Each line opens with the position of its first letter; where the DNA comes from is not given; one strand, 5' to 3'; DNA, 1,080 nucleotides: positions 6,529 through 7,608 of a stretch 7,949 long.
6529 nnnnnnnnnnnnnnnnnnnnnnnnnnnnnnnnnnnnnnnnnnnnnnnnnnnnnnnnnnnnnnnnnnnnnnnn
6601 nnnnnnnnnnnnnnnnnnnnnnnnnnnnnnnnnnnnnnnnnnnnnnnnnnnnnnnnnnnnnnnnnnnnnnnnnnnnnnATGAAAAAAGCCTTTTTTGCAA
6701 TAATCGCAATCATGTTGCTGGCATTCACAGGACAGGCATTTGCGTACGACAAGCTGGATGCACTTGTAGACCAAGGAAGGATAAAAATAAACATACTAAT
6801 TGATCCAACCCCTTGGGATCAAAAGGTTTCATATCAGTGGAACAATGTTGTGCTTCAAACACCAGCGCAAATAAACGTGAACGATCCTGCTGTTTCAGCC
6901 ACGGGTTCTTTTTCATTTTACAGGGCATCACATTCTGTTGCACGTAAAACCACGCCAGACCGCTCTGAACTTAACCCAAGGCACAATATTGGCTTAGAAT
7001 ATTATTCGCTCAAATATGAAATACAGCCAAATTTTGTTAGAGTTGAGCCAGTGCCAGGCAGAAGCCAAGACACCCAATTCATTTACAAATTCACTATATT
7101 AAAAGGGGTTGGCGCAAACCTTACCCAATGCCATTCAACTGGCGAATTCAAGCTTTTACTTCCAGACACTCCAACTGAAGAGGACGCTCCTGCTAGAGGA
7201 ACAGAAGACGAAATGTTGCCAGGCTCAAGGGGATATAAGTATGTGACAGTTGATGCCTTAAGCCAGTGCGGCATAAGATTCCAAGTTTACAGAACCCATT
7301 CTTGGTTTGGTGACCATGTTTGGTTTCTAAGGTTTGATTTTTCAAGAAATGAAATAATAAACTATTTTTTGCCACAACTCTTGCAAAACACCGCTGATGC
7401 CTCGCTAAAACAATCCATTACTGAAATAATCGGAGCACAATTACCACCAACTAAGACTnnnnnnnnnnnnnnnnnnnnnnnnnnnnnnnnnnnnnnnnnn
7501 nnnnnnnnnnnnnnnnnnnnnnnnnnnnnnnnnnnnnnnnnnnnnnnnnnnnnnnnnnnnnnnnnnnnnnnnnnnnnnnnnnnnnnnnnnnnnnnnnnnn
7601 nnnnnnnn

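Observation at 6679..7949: Long open-ended ORF absent from the ORF track encodes a signal-peptide protein ending in an 8-Cys repeat array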

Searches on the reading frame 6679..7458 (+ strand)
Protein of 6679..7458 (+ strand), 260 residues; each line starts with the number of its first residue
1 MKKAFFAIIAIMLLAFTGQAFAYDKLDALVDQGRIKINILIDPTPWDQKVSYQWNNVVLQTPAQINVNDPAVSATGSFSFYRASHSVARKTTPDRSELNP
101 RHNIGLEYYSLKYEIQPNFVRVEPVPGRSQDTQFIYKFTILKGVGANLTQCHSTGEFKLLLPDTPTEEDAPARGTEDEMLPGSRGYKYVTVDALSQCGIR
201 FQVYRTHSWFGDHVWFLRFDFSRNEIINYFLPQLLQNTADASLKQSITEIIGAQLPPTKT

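Call 15: find_homologous_proteins(query=window:6679-7458:+, max_evalue=10)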
Query seq(260 aa) (260 aa): 1 proteins with E <= 10 among 447 candidates.
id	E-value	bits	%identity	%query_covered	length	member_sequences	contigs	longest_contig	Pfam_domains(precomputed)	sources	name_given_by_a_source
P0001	1.5e-173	593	100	100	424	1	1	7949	-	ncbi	ncbi:MAG: hypothetical protein QXK06_05740, partial [Candidatus Diapherotrites archaeon]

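Call 40: search_protein_representatives(protein=window:6745-7458:+)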
Query: 238 residues. Proteins with E-value up to 0.001 (for the whole library): 6; up to 1e-10: 4; up to 1e-30: 1. The best 6 are listed.
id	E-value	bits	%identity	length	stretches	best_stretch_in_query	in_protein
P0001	1.0e-159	545.6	100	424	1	1-238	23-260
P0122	2.0e-13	66.7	32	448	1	4-235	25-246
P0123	2.5e-12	63.1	33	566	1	21-229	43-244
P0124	8.8e-12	61.4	27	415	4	73-133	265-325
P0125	6.6e-08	48.7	30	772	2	68-217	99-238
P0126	1.4e-05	41.1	29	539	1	4-212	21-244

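Call 44: search_protein_families(library=pfam, proteins=[P0122, P0123, P0125, P0126, P0124], max_evalue=0.01)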
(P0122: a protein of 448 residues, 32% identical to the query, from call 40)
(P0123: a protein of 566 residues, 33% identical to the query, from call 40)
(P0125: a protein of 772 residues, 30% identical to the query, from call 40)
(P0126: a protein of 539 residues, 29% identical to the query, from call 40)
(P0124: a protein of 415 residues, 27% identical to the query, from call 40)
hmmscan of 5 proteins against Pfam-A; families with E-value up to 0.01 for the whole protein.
P0122 (448 aa): 1 family
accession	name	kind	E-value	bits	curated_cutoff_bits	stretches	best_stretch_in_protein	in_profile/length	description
PF11617.13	Cu-binding_MopE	-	4.7e-10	40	27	1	272-301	1-29/30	Putative metal-binding motif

P0123 (566 aa): 2 families
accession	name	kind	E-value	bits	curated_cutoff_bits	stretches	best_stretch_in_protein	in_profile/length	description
PF11617.13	Cu-binding_MopE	-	8.2e-22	77.6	27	2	274-304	1-30/30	Putative metal-binding motif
PF02412.23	TSP_3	-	0.00018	21.6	25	1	383-406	13-36/36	Thrombospondin type 3 repeat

P0125 (772 aa): 1 family
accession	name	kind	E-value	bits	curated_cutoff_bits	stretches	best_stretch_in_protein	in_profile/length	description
PF11617.13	Cu-binding_MopE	-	0.0056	17.3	27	0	554-568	17-30/30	Putative metal-binding motif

P0126 (539 aa): 0 families

P0124 (415 aa): 5 families
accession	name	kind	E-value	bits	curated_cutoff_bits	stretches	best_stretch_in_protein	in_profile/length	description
PF17682.6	Tau95_N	-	2.9e-06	28.1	23.1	0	125-145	98-118/121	Tau95 Triple barrel domain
PF08817.16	YukD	-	6.4e-06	27.3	27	0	171-201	43-73/76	WXG100 protein secretion system (Wss), protein YukD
PF14472.11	DUF4429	-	4.3e-05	24.5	25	0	91-108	18-34/95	Domain of unknown function (DUF4429)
PF00125.30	Histone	-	0.0025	18.5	26.4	0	301-323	97-119/122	Core histone H2A/H2B/H3/H4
PF24375.1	DUF7531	-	0.0068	16.4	27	0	374-401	61-88/288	Family of unknown function (DUF7531)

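Call 50: find_related_loci(query=A3, collection=genome_contigs, flank=8000)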
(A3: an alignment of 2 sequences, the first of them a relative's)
Query A3 (448 aa) in genome_contigs; peptide patterns used: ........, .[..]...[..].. (x = any residue, [..] = any of these).
30 stretches matched a pattern, but none encodes a relative of the query by tblastn (E <= 1e-3).

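Call 51: find_related_loci(query=A3, collection=metagenome_contigs, flank=8000)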
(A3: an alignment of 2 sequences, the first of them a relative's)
Query A3 (448 aa) in metagenome_contigs; peptide patterns used: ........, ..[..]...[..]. (x = any residue, [..] = any of these).
54 stretches matched a pattern, but none encodes a relative of the query by tblastn (E <= 1e-3).

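Call 54: list_cluster_members(proteins=[P0122, P0123, P0125, P0126, P0034, P0038, P0008, P0017])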
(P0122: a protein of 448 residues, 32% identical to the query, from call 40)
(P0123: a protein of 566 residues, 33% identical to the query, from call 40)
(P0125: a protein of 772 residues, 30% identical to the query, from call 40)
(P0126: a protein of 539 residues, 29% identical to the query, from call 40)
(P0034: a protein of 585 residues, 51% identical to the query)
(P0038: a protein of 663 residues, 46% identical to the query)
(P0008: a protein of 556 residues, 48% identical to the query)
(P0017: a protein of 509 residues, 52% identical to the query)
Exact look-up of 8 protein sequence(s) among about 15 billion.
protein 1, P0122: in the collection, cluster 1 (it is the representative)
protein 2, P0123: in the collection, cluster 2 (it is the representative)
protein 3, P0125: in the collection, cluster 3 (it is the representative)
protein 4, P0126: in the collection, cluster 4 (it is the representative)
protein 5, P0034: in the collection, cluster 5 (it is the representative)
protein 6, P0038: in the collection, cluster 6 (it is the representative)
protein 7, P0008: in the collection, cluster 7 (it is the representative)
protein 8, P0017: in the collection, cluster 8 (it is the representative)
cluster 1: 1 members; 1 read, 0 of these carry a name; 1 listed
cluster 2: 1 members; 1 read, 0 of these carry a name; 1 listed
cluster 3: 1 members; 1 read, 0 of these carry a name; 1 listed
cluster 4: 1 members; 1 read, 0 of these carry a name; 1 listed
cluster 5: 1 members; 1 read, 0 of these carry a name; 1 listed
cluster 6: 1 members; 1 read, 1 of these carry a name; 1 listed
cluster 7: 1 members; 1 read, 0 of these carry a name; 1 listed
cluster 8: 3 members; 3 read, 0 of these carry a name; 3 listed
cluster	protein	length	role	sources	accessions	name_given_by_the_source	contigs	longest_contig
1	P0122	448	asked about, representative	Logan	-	-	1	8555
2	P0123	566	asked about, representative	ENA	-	-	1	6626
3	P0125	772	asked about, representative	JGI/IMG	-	-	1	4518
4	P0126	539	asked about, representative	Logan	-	-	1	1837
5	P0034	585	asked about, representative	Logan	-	-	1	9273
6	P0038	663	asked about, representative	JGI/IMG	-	hypothetical protein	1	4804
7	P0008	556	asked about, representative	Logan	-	-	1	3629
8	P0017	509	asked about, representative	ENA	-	-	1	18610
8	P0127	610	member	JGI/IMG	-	-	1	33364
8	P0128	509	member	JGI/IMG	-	-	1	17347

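Call 55: find_encoding_contigs(protein=P0122, flank=8000, max_places=2)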
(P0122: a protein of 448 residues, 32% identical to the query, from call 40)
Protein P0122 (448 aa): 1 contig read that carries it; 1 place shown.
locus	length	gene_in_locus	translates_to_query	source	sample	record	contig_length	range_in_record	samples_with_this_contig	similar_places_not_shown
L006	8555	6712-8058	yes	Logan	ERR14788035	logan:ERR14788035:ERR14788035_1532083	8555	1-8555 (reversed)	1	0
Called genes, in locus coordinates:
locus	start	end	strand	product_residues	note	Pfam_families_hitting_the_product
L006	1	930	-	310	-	?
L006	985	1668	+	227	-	-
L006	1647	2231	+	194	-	-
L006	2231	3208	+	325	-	-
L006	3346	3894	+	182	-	-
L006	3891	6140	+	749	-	PF13620:CarboxypepD_reg (weak)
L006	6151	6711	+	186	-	-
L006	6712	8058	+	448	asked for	PF11617:Cu-binding_MopE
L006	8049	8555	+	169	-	?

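Call 56: find_encoding_contigs(protein=P0123, flank=8000, max_places=2)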
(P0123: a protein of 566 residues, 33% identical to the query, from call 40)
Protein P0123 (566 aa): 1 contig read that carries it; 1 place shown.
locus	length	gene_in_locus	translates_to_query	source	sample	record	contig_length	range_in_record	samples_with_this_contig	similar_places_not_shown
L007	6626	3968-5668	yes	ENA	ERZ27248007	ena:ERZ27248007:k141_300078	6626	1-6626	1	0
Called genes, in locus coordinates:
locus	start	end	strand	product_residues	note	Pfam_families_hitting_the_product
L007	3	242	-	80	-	?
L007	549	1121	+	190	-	-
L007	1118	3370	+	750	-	PF13620:CarboxypepD_reg (weak)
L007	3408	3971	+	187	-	-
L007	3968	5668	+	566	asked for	PF11617:Cu-binding_MopE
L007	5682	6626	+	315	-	?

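Call 57: find_encoding_contigs(protein=P0125, flank=8000, max_places=2)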
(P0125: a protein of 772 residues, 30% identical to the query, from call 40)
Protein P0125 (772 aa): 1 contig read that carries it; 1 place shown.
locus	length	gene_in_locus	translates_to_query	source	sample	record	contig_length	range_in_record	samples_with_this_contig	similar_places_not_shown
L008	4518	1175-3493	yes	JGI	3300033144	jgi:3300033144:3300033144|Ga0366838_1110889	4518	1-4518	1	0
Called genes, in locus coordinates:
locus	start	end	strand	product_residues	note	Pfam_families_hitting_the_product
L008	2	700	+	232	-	?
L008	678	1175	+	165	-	-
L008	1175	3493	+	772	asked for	-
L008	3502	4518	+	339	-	?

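Call 67: predict_structure(alignment_id=A2)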
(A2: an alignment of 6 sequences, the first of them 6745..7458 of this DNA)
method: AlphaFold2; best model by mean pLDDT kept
length: 238 residues; sequences in the alignment: 6
mean_pLDDT: 77.5   pTM: 0.79
mean pLDDT of the five models: 77.5, 74.8, 74.7, 73.5, 73.3
residues with pLDDT >= 90: 84; 70-90: 86; 50-70: 44; < 50: 24
segments of 3 or more residues with pLDDT < 50: 142-153, 158-161, 234-238
pLDDT, mean of each block of 10 residues (from residue 1): 85 88 71 85 78 68 64 64 92 88 75 89 94 80 44 47 72 92 70 85 93 92 91 51
secondary structure, 60 per line:
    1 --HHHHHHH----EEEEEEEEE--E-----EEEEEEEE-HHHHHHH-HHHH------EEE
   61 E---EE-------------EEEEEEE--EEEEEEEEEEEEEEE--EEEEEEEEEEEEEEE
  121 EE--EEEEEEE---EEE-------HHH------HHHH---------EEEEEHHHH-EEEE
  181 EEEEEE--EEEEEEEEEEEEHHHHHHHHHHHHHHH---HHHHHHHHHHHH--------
elements in order: H3-9 E14-22 E31-38 H40-46 H48-51 E58-61 E80-86 E89-103 E106-122 E125-131 E135-137 H154-157 E167-171 H172-175 E177-186 E189-200 H201-215 H219-230

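Call 69: search_protein_families(library=pfam, proteins=[L006:8049-8555:+, L007:5682-6626:+, L008:3502-4518:+, L006:985-1665:+, L006:2231-3205:+, L006:3891-6137:+, L007:1118-3367:+], max_evalue=0.05)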
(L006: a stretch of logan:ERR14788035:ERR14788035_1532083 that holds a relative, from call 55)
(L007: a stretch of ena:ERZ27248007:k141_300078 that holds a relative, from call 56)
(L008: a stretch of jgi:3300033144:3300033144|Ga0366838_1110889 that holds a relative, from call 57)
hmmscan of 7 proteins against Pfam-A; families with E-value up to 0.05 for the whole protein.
L006:8049-8555:+ (169 aa): 0 families

L007:5682-6626:+ (315 aa): 3 families
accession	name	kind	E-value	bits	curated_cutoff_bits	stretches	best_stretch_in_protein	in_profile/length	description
PF17771.6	ADAMTS_CR_2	-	8e-06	26.6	27.3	2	69-108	22-69/69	ADAMTS cysteine-rich domain 2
PF00526.23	Dicty_CTDC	-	5.4e-05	23.3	27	2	68-88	1-22/24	Dictyostelium (slime mold) repeat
PF25379.1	Adt-1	-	0.023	15.5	31.8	0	141-161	51-71/76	Adt-1-like domain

L008:3502-4518:+ (339 aa): 1 family
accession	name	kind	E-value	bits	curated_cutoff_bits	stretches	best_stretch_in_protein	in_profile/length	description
PF00526.23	Dicty_CTDC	-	0.0049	17.1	27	1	69-88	1-21/24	Dictyostelium (slime mold) repeat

L006:985-1665:+ (227 aa): 0 families

L006:2231-3205:+ (325 aa): 1 family
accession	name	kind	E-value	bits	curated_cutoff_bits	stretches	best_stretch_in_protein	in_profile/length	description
PF13387.12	Lnb_N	-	0.033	14.2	22.2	0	81-142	82-149/175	Lnb N-terminal periplasmic domain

L006:3891-6137:+ (749 aa): 5 families
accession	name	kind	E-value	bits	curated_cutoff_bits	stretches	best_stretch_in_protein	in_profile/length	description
PF13620.12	CarboxypepD_reg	-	1.2e-06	29.2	32.3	1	519-596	2-81/82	Carboxypeptidase regulatory-like domain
PF17789.7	MG4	-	0.005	17.5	24.7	1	517-567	16-65/95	Macroglobulin domain MG4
PF24107.1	DUF7382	-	0.0082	16.4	27.4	1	518-540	21-43/65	Domain of unknown function (DUF7382)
PF22904.2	NOMO1-like_2nd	-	0.034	14.7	27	0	526-591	12-81/90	BOS complex subunit NOMO1-like, second beta sandwich domain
PF13236.11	CLU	-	0.036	14.3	24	0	646-701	163-218/225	Clustered mitochondria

L007:1118-3367:+ (750 aa): 3 families
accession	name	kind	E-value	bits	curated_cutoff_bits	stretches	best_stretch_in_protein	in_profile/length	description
PF13620.12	CarboxypepD_reg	-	1.9e-07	31.8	32.3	1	493-570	2-77/82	Carboxypeptidase regulatory-like domain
PF02369.22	Big_1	-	0.0037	17.8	34.9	1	492-536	20-65/93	Bacterial Ig-like domain (group 1)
PF24107.1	DUF7382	-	0.011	16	27.4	1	492-534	21-63/65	Domain of unknown function (DUF7382)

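Call 70: fold_search(model_id=the predicted structure, library=pdb)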
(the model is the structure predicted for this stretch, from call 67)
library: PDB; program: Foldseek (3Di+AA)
matches with E <= 10: 814; with E <= 0.001: 0
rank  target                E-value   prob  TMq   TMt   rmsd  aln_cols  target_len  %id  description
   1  4koo_B                9.3e-02  0.12  0.17  0.21  19.0       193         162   11  Crystal Structure of WHY1 from Arabidopsis thaliana (released 2013-11-13)
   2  4pn0_B                1.1e-01  0.06  0.14  0.14  17.7       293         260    8  Structure of S. pombe Pct1 RNA triphosphatase (released 2014-11-12)
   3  1vq0_A                1.2e-01  0.09  0.13  0.12  16.6       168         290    8  Crystal structure of 33 kDa chaperonin (Heat shock protein 33 homolog) (HSP33) (TM1394) from Thermotoga maritima at 2. (released 2004-12-14)
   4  6sua_A                1.4e-01  0.15  0.16  0.20  17.6       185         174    9  Structure of the high affinity engineered lipocalin C1B12 in complex with the mouse CD98 heavy chain ectodomain (released 2020-06-17)
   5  4koo_D                1.6e-01  0.09  0.17  0.20  19.6       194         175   11  Crystal Structure of WHY1 from Arabidopsis thaliana (released 2013-11-13)
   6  2hzm_E                1.8e-01  0.06  0.14  0.17  17.4       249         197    8  Structure of the Mediator head subcomplex Med18/20 (released 2006-09-12)
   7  2gfg_B                2.1e-01  0.06  0.13  0.16  16.9       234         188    9  Crystal structure of a putative adenylate cyclase (bh2851) from bacillus halodurans at 2.12 A resolution (released 2006-05-02)
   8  7w83_A                2.3e-01  0.06  0.14  0.15  19.3       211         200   12  Structure of the C-terminal head domain of the fowl adenovirus type 4 fiber 2 (released 2021-12-29)
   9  5n47_E                2.4e-01  0.10  0.14  0.18  17.7       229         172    8  Structure of Anticalin N7E in complex with the three-domain fragment Fn7B8 of human oncofetal fibronectin (released 2018-02-14)
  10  1tza_A                2.5e-01  0.13  0.15  0.25  15.9       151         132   12  X-ray structure of Northeast Structural Genomics Consortium target SoR45 (released 2004-07-27)
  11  1l3a_D                2.5e-01  0.08  0.16  0.20  19.6       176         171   10  Structure of the plant transcriptional regulator PBF-2 (released 2002-06-26)
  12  1l3a_C                2.5e-01  0.07  0.16  0.18  19.4       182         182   10  Structure of the plant transcriptional regulator PBF-2 (released 2002-06-26)
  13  8eju_A                2.7e-01  0.16  0.12  0.11  14.7        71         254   18  The crystal structure of Pseudomonas putida PcaR (released 2024-03-20)
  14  6z2c_A                2.7e-01  0.10  0.13  0.17  16.5       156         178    8  Engineered lipocalin C3A5 in complex with a transition state analog (released 2021-05-26)
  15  7ui9_t                2.7e-01  0.06  0.15  0.16  17.5       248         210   10  Core Mediator-PICearly (Copy A) (released 2023-02-15)
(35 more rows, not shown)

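Call 72: search_protein_families(library=phrogs, proteins=[P0122], max_evalue=0.01)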
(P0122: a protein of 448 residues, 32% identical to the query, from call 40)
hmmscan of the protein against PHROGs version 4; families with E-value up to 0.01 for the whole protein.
P0122 (448 aa): 0 families

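Call 74: fold_search(model_id=the predicted structure, library=viral)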
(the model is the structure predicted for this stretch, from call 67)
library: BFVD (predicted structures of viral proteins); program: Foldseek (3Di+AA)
matches with E <= 10: 883; with E <= 0.001: 0
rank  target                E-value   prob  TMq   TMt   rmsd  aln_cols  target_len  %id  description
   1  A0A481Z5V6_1          5.4e-03  0.21  0.16  0.06  27.0       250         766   12  DNA-directed RNA polymerase [Pithovirus LCPAC103]
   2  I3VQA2                1.9e-02  0.30  0.18  0.20  13.2       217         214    8  B112 [miniopterid betaherpesvirus 1]
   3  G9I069                2.8e-02  0.16  0.17  0.07  20.2       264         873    7  Late expression factor 4 [Helicoverpa zea nudivirus 2]
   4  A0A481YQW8            4.7e-02  0.05  0.11  0.04  25.5       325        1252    6  Early transcription factor large subunit-like protein [Marseillevirus LCMAC101]
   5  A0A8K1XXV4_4          5.0e-02  0.11  0.15  0.04  19.2       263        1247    7  (no name in the UniProt tables at hand)
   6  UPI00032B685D         8.2e-02  0.11  0.11  0.07  18.6       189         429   12  (no name look-up for this kind of identifier)
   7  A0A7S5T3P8            9.6e-02  0.15  0.14  0.20  14.8       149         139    8  (no name in the UniProt tables at hand)
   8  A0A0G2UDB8            9.6e-02  0.14  0.17  0.08  15.0       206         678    7  Protein UL112 [Human cytomegalovirus]
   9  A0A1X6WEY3            1.1e-01  0.20  0.22  0.27  11.1       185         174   15  (no name in the UniProt tables at hand)
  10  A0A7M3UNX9            1.2e-01  0.08  0.14  0.17  17.1       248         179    6  Uncharacterized protein [Pyramimonas orientalis virus]
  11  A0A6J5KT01            1.4e-01  0.08  0.15  0.18  17.0       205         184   11  Uncharacterized protein [uncultured Caudovirales phage]
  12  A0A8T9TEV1            1.5e-01  0.06  0.14  0.11  18.1       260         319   10  (no name in the UniProt tables at hand)
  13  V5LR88                1.6e-01  0.06  0.15  0.15  17.7       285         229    9  (no name in the UniProt tables at hand)
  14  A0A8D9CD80            1.7e-01  0.20  0.17  0.12  14.5       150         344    7  Putative histone methyltransferase complex subunit ash2 [uncultured marine phage]
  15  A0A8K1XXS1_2          1.7e-01  0.09  0.14  0.04  16.2       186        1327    6  (no name in the UniProt tables at hand)
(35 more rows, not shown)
